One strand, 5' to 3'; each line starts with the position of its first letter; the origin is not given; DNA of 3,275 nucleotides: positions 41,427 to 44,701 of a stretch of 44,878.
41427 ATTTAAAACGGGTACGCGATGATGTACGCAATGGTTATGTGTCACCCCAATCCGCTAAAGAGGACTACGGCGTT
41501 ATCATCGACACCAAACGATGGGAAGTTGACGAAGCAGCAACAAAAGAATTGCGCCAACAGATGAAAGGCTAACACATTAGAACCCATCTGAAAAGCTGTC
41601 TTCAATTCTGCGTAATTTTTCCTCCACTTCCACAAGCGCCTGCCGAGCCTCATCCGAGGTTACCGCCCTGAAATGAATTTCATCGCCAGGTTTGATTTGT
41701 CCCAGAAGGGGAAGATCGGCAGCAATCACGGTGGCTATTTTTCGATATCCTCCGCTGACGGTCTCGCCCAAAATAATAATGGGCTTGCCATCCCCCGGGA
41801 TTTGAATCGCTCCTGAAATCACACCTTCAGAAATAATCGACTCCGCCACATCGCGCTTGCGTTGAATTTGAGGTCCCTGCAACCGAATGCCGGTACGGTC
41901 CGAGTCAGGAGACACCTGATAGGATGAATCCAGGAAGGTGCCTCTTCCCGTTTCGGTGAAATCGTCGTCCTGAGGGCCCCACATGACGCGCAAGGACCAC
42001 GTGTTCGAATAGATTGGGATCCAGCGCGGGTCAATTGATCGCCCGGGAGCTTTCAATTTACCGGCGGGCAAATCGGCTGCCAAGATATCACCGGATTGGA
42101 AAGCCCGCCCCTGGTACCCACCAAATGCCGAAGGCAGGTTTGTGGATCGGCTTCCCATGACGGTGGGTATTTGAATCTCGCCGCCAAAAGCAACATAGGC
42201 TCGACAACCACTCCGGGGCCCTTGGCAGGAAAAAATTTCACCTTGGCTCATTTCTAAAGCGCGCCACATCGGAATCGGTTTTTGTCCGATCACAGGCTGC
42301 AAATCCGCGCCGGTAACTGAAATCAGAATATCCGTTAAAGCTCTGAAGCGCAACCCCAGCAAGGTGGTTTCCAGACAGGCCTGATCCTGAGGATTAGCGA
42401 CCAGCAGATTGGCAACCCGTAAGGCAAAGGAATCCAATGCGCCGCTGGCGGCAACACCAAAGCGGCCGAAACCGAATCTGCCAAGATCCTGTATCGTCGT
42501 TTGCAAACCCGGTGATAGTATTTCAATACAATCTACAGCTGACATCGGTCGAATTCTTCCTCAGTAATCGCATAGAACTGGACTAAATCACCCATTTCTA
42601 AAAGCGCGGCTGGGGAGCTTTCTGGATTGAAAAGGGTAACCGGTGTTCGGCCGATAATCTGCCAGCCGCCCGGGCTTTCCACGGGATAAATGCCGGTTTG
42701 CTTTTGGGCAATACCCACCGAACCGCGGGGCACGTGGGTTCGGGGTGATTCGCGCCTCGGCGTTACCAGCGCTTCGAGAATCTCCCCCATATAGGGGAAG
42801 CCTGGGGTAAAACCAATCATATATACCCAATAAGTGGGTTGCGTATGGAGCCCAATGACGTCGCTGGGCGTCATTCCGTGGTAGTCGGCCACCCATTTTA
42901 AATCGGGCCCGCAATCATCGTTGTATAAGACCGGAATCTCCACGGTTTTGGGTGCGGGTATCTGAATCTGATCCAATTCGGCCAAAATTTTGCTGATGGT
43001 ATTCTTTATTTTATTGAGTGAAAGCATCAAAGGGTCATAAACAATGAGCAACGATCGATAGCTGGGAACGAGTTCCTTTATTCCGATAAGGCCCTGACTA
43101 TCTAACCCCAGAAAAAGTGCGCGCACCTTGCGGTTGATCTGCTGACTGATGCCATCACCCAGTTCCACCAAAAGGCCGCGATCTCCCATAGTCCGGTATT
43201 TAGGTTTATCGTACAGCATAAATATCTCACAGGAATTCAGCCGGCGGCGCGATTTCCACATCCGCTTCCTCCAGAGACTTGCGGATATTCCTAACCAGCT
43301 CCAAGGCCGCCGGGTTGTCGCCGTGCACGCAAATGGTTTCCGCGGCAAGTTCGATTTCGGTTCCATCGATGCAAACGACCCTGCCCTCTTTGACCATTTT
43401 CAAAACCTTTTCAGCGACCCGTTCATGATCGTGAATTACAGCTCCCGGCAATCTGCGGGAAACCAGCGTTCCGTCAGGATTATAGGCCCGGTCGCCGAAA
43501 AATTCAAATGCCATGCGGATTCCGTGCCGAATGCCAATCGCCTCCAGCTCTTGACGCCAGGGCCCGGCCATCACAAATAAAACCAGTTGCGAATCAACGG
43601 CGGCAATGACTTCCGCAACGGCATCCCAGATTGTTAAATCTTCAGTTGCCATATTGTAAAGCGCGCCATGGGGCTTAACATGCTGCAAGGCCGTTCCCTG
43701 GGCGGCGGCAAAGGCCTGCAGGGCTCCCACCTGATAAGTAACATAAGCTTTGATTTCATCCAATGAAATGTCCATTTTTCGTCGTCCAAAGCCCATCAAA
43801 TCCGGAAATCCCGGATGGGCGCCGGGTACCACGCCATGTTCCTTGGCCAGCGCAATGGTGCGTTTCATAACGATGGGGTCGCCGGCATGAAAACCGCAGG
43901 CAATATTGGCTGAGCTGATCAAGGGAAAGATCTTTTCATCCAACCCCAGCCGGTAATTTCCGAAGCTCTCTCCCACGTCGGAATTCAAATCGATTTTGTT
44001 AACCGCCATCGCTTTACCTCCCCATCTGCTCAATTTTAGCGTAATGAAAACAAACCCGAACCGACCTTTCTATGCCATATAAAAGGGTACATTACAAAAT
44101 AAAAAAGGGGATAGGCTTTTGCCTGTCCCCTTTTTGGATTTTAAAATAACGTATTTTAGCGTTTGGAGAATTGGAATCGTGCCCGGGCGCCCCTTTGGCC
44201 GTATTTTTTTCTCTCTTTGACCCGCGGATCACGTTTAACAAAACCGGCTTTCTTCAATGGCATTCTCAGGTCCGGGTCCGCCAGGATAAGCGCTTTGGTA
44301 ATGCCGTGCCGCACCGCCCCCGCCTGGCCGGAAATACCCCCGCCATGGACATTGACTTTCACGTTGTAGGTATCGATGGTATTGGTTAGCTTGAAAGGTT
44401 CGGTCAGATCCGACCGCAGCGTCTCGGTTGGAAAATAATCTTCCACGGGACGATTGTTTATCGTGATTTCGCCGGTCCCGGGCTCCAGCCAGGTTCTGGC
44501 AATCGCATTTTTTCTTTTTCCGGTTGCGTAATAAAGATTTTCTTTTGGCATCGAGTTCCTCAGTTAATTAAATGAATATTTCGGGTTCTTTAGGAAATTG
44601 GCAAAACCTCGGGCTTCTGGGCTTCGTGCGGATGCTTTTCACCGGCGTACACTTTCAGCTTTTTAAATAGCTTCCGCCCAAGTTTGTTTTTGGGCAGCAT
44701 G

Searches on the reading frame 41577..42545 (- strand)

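Call 79: search_protein_families(library=pfam, proteins=[window:41577-42545:-], max_evalue=0.001)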
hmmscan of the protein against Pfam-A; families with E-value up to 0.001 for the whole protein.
window:41577-42545:- (322 aa): 1 family
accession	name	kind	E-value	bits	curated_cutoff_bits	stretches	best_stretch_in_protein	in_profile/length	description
PF02626.20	CT_A_B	-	8.3e-85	285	25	1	29-293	1-260/261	Carboxyltransferase domain, subdomain A and B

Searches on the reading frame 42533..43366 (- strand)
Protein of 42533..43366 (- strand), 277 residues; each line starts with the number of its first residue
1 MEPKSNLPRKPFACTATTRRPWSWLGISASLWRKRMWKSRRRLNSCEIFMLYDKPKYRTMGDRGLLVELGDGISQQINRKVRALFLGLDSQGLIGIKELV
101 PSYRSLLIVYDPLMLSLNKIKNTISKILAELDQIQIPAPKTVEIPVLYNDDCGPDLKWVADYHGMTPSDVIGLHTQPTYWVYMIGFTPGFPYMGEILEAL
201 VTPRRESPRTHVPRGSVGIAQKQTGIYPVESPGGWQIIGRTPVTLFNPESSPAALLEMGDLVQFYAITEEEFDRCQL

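Call 79: search_protein_families(library=pfam, proteins=[window:42533-43366:-], max_evalue=0.001)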
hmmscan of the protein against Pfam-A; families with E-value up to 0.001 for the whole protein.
window:42533-43366:- (277 aa): 1 family
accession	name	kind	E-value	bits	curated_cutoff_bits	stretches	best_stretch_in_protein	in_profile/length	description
PF02682.21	CT_C_D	-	1.9e-73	246.9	22.1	1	56-256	2-202/202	Carboxyltransferase domain, subdomain C and D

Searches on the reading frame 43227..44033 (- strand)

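Call 79: search_protein_families(library=pfam, proteins=[window:43227-44033:-], max_evalue=0.001)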
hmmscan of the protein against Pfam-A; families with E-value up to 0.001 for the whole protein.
window:43227-44033:- (268 aa): 1 family
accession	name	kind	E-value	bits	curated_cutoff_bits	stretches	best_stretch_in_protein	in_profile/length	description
PF03746.21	LamB_YcsF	-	2.7e-100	335.4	22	1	14-255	1-239/239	LamB/YcsF family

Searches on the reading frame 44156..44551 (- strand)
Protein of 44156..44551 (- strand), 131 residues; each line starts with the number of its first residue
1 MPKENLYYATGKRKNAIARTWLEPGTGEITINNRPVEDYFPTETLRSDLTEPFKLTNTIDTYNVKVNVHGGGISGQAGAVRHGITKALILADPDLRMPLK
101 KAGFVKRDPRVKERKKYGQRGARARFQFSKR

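Call 79: search_protein_families(library=pfam, proteins=[window:44156-44551:-], max_evalue=0.001)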
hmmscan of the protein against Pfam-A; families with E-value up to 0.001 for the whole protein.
window:44156-44551:- (131 aa): 1 family
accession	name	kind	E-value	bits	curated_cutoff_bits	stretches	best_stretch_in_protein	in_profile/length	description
PF00380.25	Ribosomal_S9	-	4.2e-50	169.7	22.5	1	11-131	1-121/121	Ribosomal protein S9/S16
